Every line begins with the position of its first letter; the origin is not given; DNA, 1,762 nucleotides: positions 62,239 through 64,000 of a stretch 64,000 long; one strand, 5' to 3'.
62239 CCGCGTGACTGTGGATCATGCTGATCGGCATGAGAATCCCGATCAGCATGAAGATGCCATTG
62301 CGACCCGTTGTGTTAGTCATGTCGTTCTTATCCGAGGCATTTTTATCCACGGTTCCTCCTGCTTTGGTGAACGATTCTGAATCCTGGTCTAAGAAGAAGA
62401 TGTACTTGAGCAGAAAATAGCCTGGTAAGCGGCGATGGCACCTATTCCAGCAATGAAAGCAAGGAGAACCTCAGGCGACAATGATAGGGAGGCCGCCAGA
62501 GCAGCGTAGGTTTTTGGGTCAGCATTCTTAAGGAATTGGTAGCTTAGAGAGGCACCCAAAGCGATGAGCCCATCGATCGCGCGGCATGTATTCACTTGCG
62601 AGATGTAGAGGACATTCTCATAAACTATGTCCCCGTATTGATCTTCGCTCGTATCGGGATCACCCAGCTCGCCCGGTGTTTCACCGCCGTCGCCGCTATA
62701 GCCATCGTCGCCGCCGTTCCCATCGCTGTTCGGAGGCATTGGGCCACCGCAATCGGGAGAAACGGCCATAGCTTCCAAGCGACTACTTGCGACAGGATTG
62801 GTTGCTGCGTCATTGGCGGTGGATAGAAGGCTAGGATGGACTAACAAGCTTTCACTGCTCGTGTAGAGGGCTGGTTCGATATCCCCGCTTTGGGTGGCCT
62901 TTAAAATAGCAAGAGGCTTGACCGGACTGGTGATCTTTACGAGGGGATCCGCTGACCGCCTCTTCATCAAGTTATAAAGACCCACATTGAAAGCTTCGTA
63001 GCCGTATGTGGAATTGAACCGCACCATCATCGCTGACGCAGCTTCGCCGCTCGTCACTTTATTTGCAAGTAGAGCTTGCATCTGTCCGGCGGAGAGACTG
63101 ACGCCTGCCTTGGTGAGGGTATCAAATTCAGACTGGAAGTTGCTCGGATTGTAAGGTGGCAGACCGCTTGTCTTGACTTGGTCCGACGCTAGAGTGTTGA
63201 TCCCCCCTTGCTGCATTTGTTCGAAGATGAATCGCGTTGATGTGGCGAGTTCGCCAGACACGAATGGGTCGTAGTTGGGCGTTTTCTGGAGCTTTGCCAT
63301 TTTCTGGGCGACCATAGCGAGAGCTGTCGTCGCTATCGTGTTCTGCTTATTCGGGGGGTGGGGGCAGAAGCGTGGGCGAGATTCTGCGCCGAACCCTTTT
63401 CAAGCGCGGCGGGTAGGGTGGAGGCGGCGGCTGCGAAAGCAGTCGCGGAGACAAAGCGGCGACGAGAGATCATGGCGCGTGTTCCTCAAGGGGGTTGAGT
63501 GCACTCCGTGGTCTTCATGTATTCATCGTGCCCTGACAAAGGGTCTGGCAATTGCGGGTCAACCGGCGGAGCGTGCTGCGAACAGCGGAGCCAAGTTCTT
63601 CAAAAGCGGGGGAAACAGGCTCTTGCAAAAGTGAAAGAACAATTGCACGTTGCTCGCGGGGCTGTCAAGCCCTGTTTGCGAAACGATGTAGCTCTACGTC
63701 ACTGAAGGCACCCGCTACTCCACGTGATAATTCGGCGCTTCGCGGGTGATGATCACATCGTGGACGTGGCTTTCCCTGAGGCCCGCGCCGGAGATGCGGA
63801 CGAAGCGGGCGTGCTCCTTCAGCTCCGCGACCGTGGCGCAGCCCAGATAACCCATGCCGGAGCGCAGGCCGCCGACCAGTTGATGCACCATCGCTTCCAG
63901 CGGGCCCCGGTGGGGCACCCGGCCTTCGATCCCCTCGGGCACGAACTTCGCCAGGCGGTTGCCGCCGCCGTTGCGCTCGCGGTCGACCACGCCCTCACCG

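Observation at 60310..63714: Lower-GC three-gene cassette wedged between rplQ and guaB: candidate uncharacterised acquired system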

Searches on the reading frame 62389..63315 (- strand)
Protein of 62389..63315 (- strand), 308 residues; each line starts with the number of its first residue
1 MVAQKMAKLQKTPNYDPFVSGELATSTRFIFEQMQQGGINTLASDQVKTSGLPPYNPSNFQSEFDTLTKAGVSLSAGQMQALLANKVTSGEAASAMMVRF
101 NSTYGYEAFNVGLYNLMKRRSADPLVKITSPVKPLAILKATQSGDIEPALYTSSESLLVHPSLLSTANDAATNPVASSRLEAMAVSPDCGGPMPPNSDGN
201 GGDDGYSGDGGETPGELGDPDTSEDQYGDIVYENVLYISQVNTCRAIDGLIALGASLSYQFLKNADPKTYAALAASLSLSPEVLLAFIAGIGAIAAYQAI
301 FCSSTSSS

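Call 4: search_protein_families(library=pfam, proteins=[window:62389-63315:-], max_evalue=1)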
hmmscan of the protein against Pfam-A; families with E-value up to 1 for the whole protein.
window:62389-63315:- (308 aa): 0 families

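Call 5: search_protein_families(library=ncbifam, proteins=[window:62389-63315:-], max_evalue=1)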
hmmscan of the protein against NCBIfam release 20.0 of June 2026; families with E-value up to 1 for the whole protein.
window:62389-63315:- (308 aa): 0 families

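Call 6: search_protein_families(library=padloc, proteins=[window:62389-63315:-], max_evalue=1)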
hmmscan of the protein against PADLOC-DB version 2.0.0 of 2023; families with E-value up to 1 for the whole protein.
window:62389-63315:- (308 aa): 0 families

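Call 36: find_homologous_proteins(query=window:62389-63315:-, max_evalue=0.01)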
Query window:62389-63315:- (308 aa): 3 proteins with E <= 0.01 among 8000 candidates.
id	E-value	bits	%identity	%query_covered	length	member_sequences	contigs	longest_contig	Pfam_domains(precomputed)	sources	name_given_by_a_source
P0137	3.2e-192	655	100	98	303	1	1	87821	-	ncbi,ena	-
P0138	2.1e-95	338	53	100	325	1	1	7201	-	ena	-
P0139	2.4e-67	245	46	98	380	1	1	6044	-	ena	-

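Call 46: find_related_loci(query=A4, collection=metagenome_contigs, flank=6000)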
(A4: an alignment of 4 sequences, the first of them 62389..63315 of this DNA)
Query A4 (308 aa) in metagenome_contigs; peptide patterns used: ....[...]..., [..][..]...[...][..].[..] (x = any residue, [..] = any of these).
392 stretches matched a pattern, but none encodes a relative of the query by tblastn (E <= 1e-3).

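Call 64: predict_structure(alignment_id=A6)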
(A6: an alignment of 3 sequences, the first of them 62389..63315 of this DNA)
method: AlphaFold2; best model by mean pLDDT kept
length: 308 residues; sequences in the alignment: 3
mean_pLDDT: 34.1   pTM: 0.21
mean pLDDT of the five models: 34.1, 33.2, 32.6, 31.2, 30.4
residues with pLDDT >= 90: 0; 70-90: 0; 50-70: 0; < 50: 308
segments of 3 or more residues with pLDDT < 50: 1-308
pLDDT, mean of each block of 10 residues (from residue 1): 34 34 38 38 42 41 42 40 39 34 35 36 30 29 28 27 29 27 25 27 31 26 27 24 31 36 45 45 45 41 31
secondary structure, 60 per line:
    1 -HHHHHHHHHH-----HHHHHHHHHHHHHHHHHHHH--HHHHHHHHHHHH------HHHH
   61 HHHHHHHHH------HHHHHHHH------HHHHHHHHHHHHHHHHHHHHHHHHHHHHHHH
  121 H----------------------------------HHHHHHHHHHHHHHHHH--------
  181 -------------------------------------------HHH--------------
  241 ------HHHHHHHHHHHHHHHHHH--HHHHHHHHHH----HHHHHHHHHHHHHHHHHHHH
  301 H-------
elements in order: H2-11 H17-36 H39-50 H57-69 H76-83 H90-121 H156-172 H247-264 H267-276 H281-301

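Call 67: search_protein_representatives(alignment_id=A6)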
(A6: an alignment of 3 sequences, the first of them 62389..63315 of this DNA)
Query: 3 sequences, 321 profile positions. Proteins with E-value up to 0.001 (for the whole library): 14; up to 1e-10: 8; up to 1e-30: 3. The best 14 are listed.
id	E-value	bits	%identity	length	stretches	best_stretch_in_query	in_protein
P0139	2.0e-170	582.6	-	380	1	2-317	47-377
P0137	1.1e-163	560.4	-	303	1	9-321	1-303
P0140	1.6e-47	178.7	-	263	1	91-318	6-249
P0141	4.7e-29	118.0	-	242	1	106-316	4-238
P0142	3.5e-19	85.6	-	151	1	3-82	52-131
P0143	5.2e-18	81.7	-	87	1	230-315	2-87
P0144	4.6e-16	75.3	-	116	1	3-67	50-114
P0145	2.6e-15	72.8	-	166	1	4-102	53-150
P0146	6.5e-09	51.8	-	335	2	3-90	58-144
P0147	6.6e-06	41.9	-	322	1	12-88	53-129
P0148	7.3e-06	41.8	-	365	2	5-85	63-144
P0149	1.0e-05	41.3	-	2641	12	65-104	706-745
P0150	1.2e-04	37.8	-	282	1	249-315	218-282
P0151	1.6e-04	37.4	-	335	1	4-291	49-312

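Call 69: find_encoding_contigs(protein=P0146, flank=8000, max_places=3)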
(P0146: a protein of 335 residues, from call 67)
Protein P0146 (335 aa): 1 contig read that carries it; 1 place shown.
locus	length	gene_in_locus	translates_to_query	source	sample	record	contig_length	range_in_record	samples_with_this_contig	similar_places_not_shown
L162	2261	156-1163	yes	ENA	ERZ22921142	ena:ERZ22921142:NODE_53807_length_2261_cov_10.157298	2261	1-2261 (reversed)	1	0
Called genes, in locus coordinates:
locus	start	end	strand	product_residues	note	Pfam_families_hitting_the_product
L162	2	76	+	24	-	?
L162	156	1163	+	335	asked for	-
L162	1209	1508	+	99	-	-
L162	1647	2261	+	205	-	?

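Call 72: find_encoding_contigs(protein=P0148, flank=8000, max_places=3)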
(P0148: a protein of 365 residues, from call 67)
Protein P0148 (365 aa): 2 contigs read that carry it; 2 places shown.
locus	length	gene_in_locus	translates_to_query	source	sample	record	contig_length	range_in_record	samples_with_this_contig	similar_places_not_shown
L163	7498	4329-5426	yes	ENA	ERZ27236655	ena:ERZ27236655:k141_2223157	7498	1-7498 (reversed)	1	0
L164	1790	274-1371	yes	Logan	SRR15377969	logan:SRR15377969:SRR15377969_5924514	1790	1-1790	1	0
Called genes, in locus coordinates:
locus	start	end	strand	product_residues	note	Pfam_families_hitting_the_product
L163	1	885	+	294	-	?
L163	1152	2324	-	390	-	PF13439:Glyco_transf_4, PF13579:Glyco_trans_4_4, PF00534:Glycos_transf_1, PF13692:Glyco_trans_1_4, PF13524:Glyco_trans_1_2 (weak)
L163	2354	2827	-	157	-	PF09424:YqeY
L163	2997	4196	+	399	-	PF00266:Aminotran_5, PF01053:Cys_Met_Meta_PP (weak)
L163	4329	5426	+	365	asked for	-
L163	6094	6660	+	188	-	-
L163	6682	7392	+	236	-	PF00578:AhpC-TSA, PF08534:Redoxin, PF13905:Thioredoxin_8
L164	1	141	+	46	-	?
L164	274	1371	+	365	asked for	-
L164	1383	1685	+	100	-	-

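Call 73: find_encoding_contigs(protein=P0151, flank=8000, max_places=3)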
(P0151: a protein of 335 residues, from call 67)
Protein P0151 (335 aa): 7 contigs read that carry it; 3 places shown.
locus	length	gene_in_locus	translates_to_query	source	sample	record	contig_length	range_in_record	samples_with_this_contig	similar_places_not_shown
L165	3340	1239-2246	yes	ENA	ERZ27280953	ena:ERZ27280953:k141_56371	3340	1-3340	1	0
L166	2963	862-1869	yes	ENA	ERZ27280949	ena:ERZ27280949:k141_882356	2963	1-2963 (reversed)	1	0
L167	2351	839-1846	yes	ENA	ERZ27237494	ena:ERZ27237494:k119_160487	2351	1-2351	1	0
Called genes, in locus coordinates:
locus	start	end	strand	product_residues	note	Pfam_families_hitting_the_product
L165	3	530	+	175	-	?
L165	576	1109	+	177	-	-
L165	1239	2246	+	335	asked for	-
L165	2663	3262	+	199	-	PF00924:MS_channel_2nd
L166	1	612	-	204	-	?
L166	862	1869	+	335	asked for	-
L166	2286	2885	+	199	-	PF00924:MS_channel_2nd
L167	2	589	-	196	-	?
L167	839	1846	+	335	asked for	-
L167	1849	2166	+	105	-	-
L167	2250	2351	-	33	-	?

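Call 87: predict_structure(alignment_id=A9)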
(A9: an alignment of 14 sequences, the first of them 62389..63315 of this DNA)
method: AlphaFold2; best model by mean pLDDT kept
length: 308 residues; sequences in the alignment: 14
mean_pLDDT: 55.8   pTM: 0.32
mean pLDDT of the five models: 55.8, 53.5, 52.7, 52.0, 51.5
residues with pLDDT >= 90: 0; 70-90: 91; 50-70: 97; < 50: 120
segments of 3 or more residues with pLDDT < 50: 103-105, 129-238, 306-308
pLDDT, mean of each block of 10 residues (from residue 1): 63 63 64 71 73 71 81 76 61 52 51 58 53 32 36 39 41 32 24 34 35 41 41 44 73 73 72 72 71 74 58
secondary structure, 60 per line:
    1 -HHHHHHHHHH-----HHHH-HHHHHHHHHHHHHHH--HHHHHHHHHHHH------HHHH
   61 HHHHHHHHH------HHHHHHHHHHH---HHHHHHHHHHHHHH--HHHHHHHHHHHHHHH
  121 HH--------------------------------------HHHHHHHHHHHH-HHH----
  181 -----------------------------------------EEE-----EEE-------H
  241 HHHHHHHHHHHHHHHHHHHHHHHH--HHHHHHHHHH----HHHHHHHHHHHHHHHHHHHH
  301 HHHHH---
elements in order: H2-11 H17-20 H22-36 H39-50 H57-69 H76-86 H90-103 H106-122 H161-172 E222-224 E230-232 H240-264 H267-276 H281-305

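Call 90: fold_search(model_id=the predicted structure, library=pdb)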
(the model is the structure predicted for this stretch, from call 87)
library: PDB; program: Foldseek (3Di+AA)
matches with E <= 10: 5; with E <= 0.001: 0
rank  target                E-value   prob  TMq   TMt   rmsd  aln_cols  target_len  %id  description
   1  8otz_Aa               5.2e+00  0.04  0.15  0.09  20.2       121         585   12  48-nm repeat of the native axonemal doublet microtubule from bovine sperm (released 2023-11-22)
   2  7xzi_E                5.8e+00  0.01  0.09  0.05  33.6       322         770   14  Cryo-EM structure of TOC-TIC supercomplex from Chlamydomonas reinhardtii (released 2023-01-11)
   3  6qj1                  8.2e+00  0.02  0.11  0.09  22.9       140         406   11  Crystal structure of the C. thermophilum condensin Smc2 ATPase head (crystal from I) (released 2019-07-03)
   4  9syt_A                9.2e+00  0.04  0.14  0.06  16.0       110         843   15  Asymmetric hexameric MmpS4-MmpL4 complex from Mycobacterium tuberculosis with "long" coiled-coil domain (released 2026-01-28)
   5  7arh_C                9.2e+00  0.01  0.07  0.06  18.4       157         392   11  LolCDE in complex with lipoprotein (released 2021-04-07)

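Call 95: search_protein_families(library=phrogs, proteins=[window:62389-63315:-], max_evalue=0.01)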
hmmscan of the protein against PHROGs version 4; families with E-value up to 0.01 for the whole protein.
window:62389-63315:- (308 aa): 0 families

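Call 100: search_protein_families(library=pfam, proteins=[P0139, P0146, P0148, P0150, P0143, P0151, L163:5438-5740:+], max_evalue=10)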
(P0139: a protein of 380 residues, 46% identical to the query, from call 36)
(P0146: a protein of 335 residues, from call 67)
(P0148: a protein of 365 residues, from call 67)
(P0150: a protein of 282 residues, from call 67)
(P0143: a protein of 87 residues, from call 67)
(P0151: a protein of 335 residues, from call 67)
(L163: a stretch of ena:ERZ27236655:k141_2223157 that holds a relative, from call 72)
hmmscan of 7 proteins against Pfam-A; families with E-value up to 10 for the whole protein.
P0139 (380 aa): 1 family
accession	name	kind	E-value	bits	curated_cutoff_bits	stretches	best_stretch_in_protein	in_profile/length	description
PF20101.4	DUF6491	-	1.3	9.5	27.5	1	298-344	81-129/138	Family of unknown function (DUF6491)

P0146 (335 aa): 0 families

P0148 (365 aa): 0 families

P0150 (282 aa): 0 families

P0143 (87 aa): 1 family
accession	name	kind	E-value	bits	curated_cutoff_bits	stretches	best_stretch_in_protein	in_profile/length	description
PF23539.1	DUF7134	-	0.15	12.1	27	1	25-77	97-150/155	Domain of unknown function (DUF7134)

P0151 (335 aa): 0 families

L163:5438-5740:+ (100 aa): 5 families
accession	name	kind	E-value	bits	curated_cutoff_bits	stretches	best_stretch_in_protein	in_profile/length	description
PF06532.16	NrsF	-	0.0041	17.4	26.8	1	6-88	55-136/204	Negative regulator of sigma F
PF13194.11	DUF4010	-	0.021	15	30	1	9-95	57-146/210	Domain of unknown function (DUF4010)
PF20176.3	DUF6541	-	0.053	12.2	29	1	14-90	28-103/646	Family of unknown function (DUF6541)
PF18949.5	DUF5693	-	0.34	9.8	29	1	9-92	343-420/609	Family of unknown function (DUF5693)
PF06645.18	SPC12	-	6.1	7.5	23.6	1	15-48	15-48/71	Microsomal signal peptidase 12 kDa subunit (SPC12)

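Call 102: find_encoding_contigs(protein=P0141, flank=8000, max_places=3)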
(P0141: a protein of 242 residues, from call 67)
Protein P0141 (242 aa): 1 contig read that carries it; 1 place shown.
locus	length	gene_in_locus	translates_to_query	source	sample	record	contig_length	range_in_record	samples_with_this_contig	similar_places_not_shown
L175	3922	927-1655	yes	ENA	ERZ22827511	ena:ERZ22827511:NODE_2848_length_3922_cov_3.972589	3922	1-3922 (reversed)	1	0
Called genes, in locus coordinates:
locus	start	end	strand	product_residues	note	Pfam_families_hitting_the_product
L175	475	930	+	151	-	-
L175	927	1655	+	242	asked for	-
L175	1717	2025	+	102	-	-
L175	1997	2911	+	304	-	-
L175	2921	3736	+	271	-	PF13360:PQQ_2, PF13570:Beta-prop_ACSF4, PF13360:PQQ_2 (weak)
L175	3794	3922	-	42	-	?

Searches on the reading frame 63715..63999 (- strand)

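Call 86: search_protein_families(library=pfam, proteins=[window:63715-63999:-], max_evalue=0.01)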
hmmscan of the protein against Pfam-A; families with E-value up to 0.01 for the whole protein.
window:63715-63999:- (94 aa): 1 family
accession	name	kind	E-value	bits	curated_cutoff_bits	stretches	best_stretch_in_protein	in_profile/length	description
PF00478.31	IMPDH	-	8.6e-24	84.6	25.6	1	17-80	282-345/345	IMP dehydrogenase / GMP reductase domain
